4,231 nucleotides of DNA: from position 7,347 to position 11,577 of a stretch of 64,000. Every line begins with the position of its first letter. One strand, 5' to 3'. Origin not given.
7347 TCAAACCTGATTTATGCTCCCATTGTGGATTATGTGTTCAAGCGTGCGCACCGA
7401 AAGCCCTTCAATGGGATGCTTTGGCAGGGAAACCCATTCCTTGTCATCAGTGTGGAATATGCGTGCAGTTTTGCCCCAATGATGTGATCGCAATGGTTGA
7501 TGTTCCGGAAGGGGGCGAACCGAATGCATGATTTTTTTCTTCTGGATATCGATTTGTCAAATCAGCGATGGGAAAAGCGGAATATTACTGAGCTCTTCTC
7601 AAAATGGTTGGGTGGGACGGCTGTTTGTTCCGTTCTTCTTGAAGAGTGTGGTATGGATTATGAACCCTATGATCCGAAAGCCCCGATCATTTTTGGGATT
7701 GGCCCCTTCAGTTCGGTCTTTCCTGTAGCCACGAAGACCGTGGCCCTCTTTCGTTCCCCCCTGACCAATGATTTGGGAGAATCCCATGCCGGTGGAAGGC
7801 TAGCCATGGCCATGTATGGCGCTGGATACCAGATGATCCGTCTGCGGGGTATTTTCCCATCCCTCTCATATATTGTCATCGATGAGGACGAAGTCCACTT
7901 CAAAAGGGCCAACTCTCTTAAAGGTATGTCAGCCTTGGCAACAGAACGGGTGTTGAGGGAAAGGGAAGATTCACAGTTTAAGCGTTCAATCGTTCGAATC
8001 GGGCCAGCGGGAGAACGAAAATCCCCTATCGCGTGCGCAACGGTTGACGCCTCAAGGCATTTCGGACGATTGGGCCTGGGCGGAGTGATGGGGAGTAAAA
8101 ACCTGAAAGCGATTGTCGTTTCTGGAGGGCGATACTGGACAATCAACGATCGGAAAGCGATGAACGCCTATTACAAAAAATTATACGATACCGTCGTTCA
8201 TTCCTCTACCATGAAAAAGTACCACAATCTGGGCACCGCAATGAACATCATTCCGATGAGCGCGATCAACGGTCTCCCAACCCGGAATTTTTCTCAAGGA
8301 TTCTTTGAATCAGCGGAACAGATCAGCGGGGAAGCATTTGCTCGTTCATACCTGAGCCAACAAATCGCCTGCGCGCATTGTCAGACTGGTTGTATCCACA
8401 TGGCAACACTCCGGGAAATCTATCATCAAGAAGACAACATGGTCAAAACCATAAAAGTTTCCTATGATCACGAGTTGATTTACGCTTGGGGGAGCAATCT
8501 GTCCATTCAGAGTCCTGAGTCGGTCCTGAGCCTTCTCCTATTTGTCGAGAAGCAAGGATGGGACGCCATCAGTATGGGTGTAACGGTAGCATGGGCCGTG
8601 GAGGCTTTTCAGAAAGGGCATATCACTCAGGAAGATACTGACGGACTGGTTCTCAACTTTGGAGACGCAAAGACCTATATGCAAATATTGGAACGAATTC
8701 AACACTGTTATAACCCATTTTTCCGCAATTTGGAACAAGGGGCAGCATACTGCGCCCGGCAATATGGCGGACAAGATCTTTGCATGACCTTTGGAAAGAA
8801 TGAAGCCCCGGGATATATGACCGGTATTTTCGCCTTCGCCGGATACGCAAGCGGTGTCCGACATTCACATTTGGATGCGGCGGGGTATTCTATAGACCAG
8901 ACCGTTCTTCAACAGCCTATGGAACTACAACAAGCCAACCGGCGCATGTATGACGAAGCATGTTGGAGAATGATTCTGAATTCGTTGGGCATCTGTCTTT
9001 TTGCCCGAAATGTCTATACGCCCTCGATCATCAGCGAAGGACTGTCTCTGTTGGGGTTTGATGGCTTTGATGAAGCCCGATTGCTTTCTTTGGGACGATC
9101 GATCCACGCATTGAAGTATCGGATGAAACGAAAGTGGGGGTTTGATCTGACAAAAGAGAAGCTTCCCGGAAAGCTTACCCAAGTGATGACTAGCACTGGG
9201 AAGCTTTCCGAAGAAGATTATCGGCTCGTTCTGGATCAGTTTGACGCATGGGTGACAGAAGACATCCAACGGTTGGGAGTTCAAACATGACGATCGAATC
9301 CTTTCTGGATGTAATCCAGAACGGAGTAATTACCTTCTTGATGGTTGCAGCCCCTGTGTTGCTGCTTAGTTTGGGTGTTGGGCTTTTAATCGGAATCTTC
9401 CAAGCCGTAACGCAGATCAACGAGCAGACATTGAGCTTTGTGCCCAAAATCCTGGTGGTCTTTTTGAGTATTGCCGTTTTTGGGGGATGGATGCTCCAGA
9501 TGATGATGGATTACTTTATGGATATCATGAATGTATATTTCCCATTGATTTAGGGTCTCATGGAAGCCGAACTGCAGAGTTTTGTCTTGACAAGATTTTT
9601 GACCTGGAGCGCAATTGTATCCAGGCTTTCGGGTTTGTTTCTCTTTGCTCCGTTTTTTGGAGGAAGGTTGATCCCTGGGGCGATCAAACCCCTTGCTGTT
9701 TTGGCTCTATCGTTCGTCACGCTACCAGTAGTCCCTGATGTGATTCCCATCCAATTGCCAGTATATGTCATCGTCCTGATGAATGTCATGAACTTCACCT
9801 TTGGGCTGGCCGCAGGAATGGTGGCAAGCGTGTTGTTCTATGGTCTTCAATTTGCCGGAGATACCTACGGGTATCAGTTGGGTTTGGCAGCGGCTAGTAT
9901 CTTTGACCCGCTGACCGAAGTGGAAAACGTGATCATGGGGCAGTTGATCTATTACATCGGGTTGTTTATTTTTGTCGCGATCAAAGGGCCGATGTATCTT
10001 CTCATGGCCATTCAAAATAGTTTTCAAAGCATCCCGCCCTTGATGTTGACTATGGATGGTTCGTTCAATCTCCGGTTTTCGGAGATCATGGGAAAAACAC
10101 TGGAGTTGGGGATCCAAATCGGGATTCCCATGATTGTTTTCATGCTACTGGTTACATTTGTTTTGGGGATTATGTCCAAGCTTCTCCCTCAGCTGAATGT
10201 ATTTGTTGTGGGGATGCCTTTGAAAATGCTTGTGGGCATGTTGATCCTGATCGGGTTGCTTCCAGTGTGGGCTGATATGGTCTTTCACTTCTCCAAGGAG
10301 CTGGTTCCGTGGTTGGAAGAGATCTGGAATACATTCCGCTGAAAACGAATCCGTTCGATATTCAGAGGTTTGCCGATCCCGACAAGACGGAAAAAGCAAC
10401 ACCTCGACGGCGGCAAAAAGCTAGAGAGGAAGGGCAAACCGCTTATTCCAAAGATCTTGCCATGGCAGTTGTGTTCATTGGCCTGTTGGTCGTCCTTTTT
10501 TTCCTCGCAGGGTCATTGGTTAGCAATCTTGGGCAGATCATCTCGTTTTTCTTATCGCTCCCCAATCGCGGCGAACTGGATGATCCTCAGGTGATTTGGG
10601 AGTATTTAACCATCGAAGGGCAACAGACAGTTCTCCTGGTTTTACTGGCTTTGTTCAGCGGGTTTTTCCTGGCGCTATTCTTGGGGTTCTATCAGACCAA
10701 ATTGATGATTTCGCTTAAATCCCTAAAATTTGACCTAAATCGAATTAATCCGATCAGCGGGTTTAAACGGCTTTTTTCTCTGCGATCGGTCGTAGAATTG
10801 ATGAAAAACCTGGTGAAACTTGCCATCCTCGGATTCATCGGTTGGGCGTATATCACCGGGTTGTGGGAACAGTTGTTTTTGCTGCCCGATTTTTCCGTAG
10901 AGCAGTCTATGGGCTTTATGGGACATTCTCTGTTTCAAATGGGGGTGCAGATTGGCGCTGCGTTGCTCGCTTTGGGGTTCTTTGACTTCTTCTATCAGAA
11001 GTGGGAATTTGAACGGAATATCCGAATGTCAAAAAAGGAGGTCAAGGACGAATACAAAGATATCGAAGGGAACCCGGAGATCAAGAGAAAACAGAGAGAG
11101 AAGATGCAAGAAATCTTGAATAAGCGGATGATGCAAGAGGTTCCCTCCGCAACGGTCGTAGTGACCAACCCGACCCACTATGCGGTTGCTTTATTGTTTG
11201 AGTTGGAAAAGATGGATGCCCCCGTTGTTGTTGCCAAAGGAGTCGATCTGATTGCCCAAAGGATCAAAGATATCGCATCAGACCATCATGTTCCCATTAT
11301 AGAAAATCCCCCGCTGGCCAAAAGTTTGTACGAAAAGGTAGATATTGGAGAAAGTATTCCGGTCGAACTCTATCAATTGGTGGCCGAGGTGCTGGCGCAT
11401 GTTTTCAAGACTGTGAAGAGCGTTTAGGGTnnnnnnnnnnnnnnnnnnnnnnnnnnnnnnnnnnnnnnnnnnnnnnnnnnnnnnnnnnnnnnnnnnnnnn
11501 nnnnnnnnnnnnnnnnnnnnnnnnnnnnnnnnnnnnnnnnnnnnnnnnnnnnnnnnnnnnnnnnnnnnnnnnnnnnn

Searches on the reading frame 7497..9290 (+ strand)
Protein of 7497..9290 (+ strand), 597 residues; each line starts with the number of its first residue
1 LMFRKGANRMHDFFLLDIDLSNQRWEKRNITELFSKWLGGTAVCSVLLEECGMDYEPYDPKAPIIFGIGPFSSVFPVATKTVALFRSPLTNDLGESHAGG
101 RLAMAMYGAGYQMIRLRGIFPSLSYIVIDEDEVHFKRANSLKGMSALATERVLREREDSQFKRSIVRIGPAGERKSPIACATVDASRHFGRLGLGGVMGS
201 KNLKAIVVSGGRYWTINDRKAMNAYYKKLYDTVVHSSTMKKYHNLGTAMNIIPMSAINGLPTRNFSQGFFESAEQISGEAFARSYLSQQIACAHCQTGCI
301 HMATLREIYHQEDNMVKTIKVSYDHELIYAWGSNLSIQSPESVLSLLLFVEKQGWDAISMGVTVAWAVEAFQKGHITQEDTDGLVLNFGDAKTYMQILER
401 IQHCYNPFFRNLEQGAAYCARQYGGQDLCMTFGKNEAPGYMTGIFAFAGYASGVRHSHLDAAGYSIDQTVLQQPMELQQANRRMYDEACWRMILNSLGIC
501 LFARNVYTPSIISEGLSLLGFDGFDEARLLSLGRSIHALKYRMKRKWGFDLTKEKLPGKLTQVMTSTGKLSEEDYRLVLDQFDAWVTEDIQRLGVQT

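Call 36: search_protein_families(library=pfam, proteins=[window:7497-9290:+], max_evalue=0.001)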
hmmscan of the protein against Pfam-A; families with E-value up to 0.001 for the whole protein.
window:7497-9290:+ (597 aa): 2 families
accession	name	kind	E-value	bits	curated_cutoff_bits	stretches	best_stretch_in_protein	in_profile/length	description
PF02730.20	AFOR_N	-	4.4e-56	190.2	29.8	1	16-210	4-198/199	Aldehyde ferredoxin oxidoreductase, N-terminal domain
PF01314.23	AFOR_C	-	1.1e-53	183.2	27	1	227-573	4-352/385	Aldehyde ferredoxin oxidoreductase, domains 2 & 3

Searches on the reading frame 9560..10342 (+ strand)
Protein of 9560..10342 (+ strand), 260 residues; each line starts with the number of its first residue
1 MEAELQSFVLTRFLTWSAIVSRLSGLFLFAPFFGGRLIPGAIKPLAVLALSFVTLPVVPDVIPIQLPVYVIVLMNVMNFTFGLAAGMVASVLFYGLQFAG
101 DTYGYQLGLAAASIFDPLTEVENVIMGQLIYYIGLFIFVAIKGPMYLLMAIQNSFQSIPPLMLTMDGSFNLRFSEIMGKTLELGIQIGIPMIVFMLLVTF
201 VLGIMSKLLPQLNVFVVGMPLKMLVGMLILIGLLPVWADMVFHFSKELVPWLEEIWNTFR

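Call 36: search_protein_families(library=pfam, proteins=[window:9560-10342:+], max_evalue=0.001)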
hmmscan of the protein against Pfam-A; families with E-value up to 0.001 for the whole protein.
window:9560-10342:+ (260 aa): 1 family
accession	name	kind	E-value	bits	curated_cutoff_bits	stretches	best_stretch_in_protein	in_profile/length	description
PF01311.25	Bac_export_1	-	6.1e-51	173.7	27.8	1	14-244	2-226/230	Bacterial export proteins, family 1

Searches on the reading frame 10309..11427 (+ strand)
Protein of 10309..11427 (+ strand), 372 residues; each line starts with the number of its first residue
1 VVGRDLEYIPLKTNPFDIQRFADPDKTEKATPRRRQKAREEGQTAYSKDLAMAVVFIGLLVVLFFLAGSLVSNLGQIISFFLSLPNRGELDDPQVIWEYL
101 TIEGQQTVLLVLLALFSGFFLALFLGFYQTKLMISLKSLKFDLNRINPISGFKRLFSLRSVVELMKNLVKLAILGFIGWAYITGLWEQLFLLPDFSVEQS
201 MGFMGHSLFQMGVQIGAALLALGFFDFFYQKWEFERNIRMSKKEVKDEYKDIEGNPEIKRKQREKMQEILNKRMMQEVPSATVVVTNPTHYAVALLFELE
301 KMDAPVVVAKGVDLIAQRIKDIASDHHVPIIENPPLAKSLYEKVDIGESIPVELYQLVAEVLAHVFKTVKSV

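Call 36: search_protein_families(library=pfam, proteins=[window:10309-11427:+], max_evalue=0.001)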
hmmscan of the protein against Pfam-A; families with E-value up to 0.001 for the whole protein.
window:10309-11427:+ (372 aa): 1 family
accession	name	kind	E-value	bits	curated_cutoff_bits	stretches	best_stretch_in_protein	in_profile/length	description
PF01312.24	Bac_export_2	-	1.4e-123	412.8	24.4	1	25-365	2-335/335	FlhB HrpN YscU SpaS Family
